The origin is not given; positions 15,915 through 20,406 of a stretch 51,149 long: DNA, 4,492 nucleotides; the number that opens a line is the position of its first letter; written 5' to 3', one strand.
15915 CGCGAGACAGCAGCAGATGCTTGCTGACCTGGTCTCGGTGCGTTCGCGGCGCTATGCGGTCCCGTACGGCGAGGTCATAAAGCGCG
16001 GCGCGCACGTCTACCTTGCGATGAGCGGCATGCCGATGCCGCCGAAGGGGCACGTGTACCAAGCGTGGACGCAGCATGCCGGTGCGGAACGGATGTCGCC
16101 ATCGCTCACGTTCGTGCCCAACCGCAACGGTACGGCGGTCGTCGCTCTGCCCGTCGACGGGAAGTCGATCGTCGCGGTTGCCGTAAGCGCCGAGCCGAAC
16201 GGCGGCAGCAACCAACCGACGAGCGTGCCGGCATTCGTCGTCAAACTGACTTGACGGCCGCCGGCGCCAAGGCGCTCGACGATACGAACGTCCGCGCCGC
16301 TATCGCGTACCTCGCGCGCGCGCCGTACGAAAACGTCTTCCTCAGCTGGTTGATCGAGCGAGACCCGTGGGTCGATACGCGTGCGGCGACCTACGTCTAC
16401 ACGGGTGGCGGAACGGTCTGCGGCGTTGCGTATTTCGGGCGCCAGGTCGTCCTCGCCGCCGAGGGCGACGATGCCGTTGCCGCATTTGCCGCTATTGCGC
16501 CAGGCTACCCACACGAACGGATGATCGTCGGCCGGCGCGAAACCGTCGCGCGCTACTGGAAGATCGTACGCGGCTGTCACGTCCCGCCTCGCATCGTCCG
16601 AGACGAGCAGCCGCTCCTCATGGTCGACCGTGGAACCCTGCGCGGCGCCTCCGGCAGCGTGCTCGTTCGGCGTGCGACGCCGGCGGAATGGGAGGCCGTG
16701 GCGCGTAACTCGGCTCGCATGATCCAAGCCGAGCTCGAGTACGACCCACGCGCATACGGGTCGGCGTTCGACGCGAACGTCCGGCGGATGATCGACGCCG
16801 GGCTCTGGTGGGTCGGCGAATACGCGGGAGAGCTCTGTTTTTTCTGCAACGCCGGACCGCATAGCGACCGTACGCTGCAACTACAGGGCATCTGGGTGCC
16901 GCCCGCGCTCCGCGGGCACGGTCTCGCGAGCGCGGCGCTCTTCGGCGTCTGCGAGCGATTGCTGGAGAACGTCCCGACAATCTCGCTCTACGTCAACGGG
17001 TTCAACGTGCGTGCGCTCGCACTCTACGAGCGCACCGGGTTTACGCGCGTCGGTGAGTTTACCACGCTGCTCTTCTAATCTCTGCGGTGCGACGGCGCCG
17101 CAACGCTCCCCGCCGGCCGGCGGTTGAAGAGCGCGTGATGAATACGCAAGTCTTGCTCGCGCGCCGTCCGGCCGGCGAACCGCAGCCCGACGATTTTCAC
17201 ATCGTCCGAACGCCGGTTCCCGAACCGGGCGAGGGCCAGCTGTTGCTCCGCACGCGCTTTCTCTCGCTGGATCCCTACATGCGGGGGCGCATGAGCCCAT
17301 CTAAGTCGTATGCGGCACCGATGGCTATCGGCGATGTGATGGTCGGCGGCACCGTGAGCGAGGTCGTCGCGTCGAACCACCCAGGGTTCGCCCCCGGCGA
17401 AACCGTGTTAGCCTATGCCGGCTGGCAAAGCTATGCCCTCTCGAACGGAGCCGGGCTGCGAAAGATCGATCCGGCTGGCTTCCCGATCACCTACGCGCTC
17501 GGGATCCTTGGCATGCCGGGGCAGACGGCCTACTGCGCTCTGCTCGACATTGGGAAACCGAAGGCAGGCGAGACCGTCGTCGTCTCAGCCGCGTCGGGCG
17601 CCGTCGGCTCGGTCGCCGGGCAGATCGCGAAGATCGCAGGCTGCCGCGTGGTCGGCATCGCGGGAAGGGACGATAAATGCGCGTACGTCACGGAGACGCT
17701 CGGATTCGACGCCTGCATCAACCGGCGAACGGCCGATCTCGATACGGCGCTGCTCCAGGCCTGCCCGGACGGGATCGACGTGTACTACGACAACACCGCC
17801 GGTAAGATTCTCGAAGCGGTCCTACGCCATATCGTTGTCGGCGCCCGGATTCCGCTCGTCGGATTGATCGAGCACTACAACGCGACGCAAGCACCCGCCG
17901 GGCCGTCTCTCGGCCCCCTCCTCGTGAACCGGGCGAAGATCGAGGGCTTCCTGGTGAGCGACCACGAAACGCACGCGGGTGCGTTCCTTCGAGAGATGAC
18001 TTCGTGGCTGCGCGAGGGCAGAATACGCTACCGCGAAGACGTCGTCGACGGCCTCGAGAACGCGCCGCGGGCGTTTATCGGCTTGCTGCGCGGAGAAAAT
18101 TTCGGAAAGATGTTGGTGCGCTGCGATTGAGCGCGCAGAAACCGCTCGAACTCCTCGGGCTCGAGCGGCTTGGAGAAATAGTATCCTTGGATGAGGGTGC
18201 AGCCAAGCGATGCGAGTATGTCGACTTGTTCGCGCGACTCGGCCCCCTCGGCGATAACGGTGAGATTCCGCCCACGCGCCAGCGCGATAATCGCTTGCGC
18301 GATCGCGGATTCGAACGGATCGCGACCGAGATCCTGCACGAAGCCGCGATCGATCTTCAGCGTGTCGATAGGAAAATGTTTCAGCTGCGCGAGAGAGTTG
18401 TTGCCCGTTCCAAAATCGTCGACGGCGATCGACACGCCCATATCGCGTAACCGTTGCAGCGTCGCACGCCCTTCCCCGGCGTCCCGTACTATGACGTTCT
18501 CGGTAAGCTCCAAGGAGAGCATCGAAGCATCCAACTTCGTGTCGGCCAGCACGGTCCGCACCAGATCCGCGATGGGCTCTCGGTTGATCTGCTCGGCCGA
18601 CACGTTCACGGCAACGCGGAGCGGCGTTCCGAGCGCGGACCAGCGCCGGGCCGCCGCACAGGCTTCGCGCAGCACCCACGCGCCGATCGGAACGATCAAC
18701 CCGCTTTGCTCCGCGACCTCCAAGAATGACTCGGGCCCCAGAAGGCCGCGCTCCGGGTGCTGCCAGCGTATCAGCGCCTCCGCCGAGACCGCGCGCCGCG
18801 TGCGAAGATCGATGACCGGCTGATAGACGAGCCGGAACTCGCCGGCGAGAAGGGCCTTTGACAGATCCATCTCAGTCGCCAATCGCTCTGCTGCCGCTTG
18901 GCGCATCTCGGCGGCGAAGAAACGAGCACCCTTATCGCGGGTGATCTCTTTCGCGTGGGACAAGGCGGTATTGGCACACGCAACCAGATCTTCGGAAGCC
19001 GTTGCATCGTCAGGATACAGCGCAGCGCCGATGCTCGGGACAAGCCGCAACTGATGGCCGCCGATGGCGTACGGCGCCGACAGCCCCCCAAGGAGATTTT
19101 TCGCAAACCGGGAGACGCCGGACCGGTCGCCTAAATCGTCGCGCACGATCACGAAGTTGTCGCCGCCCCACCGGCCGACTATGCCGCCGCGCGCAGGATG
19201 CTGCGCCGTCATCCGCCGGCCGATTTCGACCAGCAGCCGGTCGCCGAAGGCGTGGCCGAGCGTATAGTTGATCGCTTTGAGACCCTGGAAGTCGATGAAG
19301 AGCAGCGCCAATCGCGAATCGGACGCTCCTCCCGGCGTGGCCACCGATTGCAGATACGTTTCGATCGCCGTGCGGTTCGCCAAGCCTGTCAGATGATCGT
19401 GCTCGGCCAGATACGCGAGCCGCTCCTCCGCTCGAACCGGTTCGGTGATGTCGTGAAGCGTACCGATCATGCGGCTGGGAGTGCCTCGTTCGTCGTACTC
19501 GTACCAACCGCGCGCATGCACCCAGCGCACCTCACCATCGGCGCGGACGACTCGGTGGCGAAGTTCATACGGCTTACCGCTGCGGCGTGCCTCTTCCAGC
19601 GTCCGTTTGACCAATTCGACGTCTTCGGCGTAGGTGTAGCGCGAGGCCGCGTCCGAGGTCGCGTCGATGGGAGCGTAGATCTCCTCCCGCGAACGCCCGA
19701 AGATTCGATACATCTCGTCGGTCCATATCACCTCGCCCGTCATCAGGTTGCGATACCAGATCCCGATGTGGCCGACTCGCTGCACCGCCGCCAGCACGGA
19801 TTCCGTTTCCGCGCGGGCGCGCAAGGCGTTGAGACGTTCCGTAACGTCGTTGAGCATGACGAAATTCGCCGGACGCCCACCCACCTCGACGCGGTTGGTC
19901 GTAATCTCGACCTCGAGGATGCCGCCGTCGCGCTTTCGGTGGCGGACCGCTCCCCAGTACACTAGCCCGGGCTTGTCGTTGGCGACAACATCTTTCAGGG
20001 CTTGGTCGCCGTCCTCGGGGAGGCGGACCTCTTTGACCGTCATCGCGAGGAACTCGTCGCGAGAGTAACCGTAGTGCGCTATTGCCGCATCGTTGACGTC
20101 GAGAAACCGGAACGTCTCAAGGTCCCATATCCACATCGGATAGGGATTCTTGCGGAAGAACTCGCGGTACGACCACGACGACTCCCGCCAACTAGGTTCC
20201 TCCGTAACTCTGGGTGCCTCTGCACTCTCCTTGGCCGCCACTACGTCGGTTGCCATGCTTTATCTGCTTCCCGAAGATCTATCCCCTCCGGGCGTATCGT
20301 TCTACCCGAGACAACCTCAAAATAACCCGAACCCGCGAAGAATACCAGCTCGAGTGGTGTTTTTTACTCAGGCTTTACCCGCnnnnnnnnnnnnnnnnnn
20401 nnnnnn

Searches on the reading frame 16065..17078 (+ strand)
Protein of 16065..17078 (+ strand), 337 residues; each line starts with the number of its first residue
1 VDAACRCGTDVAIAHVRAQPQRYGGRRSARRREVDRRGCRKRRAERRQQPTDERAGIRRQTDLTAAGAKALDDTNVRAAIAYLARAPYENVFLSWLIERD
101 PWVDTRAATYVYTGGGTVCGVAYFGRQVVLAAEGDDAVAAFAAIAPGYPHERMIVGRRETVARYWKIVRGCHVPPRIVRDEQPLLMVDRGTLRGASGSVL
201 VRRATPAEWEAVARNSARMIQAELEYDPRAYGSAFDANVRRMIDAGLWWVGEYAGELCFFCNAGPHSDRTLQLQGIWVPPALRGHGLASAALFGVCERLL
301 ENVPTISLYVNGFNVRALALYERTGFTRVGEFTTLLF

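Call 60: search_protein_families(library=pfam, proteins=[window:16065-17078:+], max_evalue=0.00001)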
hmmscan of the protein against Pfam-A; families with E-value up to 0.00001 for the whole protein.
window:16065-17078:+ (337 aa): 3 families
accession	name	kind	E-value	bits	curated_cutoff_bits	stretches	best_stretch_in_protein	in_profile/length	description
PF13312.11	DUF4081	-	3.4e-10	40.5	25.3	1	112-211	6-104/105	Domain of unknown function (DUF4081)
PF00583.31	Acetyltransf_1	-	8.9e-10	39.3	20.7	1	227-326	12-116/116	Acetyltransferase (GNAT) family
PF13508.13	Acetyltransf_7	-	1.4e-06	29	27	1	246-327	3-83/84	Acetyltransferase (GNAT) domain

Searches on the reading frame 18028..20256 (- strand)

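Call 60: search_protein_families(library=pfam, proteins=[window:18028-20256:-], max_evalue=0.00001)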
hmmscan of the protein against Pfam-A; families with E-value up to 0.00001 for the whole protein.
window:18028-20256:- (742 aa): 6 families
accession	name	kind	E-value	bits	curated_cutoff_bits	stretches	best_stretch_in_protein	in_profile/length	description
PF00563.25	EAL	-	2.5e-71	240.2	31.3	1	464-697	3-236/236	EAL domain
PF00990.26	GGDEF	-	8.3e-31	107.4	23.8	1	284-441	1-160/161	Diguanylate cyclase, GGDEF domain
PF08447.18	PAS_3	-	1.3e-22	80.3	25.6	1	176-266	2-88/89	PAS fold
PF13426.13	PAS_9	-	1e-12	48.7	27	1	39-140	2-103/103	PAS domain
PF00989.32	PAS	-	1.4e-10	41.6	22.6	0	31-124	4-97/113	PAS fold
PF08448.16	PAS_4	-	2.4e-07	31.4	23.1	0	49-141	15-108/110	PAS fold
